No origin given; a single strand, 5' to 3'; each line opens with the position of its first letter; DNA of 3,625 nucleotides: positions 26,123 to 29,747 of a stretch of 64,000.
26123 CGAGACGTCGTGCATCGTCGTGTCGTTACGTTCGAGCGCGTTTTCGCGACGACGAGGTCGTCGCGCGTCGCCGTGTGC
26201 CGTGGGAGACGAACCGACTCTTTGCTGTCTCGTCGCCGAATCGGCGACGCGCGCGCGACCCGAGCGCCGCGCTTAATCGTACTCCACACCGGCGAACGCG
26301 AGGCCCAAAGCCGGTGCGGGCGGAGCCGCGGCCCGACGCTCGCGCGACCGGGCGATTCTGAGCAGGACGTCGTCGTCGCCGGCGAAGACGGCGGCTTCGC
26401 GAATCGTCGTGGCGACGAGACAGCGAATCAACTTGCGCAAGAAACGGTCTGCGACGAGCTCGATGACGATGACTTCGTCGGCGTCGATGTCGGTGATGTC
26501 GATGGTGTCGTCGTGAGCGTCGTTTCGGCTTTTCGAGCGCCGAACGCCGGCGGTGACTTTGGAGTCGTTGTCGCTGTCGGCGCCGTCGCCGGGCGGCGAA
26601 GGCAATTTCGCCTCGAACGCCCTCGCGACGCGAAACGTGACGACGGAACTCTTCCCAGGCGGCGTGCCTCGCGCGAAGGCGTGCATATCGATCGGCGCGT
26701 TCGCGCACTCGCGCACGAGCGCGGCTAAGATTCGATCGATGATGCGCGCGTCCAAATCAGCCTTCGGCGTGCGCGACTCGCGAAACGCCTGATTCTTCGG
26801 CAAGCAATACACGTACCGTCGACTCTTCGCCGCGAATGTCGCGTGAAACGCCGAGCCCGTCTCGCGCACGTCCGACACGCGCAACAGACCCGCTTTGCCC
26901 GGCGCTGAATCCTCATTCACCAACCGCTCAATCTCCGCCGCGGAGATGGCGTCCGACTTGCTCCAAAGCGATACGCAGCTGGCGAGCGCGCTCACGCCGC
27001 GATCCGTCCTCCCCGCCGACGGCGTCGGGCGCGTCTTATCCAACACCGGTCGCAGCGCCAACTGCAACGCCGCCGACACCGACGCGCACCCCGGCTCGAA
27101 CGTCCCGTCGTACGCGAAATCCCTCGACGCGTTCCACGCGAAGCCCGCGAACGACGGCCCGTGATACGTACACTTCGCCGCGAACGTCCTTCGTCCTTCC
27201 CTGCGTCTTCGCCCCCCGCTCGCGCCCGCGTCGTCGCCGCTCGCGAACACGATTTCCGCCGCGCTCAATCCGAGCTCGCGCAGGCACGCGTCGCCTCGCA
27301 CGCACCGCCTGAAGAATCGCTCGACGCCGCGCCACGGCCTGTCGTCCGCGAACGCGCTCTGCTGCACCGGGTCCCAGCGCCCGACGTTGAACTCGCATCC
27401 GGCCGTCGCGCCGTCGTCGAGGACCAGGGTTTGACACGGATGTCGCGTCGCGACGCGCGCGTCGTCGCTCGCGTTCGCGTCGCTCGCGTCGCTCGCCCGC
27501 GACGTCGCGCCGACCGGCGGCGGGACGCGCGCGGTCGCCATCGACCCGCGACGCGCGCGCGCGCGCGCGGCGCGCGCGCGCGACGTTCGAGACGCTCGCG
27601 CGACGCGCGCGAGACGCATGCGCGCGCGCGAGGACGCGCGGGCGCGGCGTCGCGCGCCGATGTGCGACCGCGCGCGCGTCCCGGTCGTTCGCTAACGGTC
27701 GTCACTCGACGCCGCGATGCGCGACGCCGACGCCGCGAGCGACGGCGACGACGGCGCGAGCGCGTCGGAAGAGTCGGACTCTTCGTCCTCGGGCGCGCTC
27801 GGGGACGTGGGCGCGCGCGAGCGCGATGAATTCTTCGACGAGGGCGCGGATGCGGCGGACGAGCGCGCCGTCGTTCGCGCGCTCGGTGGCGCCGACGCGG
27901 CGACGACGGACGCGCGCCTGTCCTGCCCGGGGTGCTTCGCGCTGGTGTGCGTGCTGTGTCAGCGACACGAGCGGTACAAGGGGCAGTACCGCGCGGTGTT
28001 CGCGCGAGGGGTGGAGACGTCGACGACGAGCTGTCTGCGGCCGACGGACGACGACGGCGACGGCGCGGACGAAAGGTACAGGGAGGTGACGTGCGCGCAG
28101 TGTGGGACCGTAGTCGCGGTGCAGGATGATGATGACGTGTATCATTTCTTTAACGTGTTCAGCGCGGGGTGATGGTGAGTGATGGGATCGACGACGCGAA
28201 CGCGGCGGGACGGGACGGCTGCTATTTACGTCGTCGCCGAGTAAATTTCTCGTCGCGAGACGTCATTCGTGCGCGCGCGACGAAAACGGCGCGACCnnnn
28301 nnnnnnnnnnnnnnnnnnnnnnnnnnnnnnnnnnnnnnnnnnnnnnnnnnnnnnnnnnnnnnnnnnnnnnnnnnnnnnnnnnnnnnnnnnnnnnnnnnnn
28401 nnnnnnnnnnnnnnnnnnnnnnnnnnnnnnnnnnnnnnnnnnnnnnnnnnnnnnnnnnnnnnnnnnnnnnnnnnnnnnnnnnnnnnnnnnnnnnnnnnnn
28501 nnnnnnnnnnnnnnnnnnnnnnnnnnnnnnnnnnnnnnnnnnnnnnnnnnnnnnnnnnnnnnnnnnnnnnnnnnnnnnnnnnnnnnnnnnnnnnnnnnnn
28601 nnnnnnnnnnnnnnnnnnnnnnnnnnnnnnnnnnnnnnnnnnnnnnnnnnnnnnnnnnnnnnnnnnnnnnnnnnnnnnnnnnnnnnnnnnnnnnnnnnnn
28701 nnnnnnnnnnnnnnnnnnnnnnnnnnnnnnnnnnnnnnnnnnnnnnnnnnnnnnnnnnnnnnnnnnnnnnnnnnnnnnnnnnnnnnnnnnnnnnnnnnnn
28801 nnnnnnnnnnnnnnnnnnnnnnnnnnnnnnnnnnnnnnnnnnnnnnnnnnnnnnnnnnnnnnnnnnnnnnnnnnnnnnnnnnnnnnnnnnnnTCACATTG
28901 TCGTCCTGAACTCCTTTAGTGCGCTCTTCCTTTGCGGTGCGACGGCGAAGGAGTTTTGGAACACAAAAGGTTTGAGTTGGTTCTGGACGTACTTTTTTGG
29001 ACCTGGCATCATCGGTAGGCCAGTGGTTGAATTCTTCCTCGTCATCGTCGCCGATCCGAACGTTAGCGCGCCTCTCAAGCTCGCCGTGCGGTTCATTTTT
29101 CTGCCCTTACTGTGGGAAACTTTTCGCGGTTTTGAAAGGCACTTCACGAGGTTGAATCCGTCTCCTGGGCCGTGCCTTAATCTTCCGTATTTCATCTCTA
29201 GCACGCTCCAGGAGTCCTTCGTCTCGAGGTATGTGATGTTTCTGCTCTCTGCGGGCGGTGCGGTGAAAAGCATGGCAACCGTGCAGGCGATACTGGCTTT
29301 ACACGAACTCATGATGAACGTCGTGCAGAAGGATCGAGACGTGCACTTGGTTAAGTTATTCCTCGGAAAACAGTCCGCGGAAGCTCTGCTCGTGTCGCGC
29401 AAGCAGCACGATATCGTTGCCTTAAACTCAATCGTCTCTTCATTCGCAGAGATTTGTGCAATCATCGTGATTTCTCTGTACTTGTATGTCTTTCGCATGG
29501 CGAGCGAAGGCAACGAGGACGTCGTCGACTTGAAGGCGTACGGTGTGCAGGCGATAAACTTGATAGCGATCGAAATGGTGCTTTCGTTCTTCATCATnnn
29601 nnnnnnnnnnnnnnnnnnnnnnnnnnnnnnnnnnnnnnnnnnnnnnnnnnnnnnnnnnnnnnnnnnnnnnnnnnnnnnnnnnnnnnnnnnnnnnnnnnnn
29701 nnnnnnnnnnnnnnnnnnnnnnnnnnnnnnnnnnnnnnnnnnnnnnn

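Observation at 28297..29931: Orphan multi-pass membrane protein gene in a pronounced low-GC pocket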

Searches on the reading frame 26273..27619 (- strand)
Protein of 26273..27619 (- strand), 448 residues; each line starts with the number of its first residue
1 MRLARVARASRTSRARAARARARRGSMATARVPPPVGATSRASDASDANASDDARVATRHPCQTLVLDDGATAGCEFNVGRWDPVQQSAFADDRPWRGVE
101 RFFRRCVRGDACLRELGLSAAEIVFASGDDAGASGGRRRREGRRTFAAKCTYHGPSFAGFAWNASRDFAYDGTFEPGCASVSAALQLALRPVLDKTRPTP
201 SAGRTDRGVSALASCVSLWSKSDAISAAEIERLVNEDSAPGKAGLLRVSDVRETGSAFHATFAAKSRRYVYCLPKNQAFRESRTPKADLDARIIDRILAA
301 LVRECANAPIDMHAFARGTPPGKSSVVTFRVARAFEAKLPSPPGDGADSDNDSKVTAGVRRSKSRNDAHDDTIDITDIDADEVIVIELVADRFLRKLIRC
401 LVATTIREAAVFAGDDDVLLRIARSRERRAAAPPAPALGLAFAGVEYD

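Call 5: search_protein_families(library=pfam, proteins=[window:26273-27619:-], max_evalue=0.1)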
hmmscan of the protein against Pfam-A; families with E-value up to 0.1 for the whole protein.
window:26273-27619:- (448 aa): 1 family
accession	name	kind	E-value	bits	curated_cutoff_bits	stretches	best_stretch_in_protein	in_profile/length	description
PF01416.25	PseudoU_synth_1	-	8.9e-06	26.6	23.3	1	373-448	31-108/108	tRNA pseudouridine synthase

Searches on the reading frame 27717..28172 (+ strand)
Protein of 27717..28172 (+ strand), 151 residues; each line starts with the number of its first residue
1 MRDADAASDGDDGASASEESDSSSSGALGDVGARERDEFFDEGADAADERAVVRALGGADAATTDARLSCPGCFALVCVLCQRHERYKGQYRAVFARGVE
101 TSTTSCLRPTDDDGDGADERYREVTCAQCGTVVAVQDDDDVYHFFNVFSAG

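Call 5: search_protein_families(library=pfam, proteins=[window:27717-28172:+], max_evalue=0.1)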
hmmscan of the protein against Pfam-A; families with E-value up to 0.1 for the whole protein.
window:27717-28172:+ (151 aa): 4 families
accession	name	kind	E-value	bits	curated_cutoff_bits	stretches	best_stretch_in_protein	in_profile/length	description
PF10238.14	Eapp_C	-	4.2e-30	105.1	25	2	39-110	1-72/134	E2F-associated phosphoprotein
PF22586.1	ANCHR-like_BBOX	-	0.015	15.9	27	1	64-90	7-33/39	ANCHR-like B-box zinc-binding domain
PF01485.27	IBR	-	0.021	15.3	24.3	0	64-83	38-57/65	IBR domain, a half RING-finger domain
PF25169.1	DUF7830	-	0.063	13.6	27.5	0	119-145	30-56/72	Domain of unknown function (DUF7830)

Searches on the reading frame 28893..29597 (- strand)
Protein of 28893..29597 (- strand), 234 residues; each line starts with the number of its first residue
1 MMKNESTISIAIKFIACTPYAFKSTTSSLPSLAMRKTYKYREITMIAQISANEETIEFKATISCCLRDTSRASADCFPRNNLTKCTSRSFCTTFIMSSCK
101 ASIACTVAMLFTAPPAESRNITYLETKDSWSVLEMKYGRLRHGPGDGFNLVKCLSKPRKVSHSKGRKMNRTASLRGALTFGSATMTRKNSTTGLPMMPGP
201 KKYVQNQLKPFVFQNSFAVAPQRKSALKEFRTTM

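Call 63: search_protein_families(library=pfam, proteins=[window:28893-29597:-], max_evalue=0.001)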
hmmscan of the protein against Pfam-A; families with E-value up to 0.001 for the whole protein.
window:28893-29597:- (234 aa): 0 families
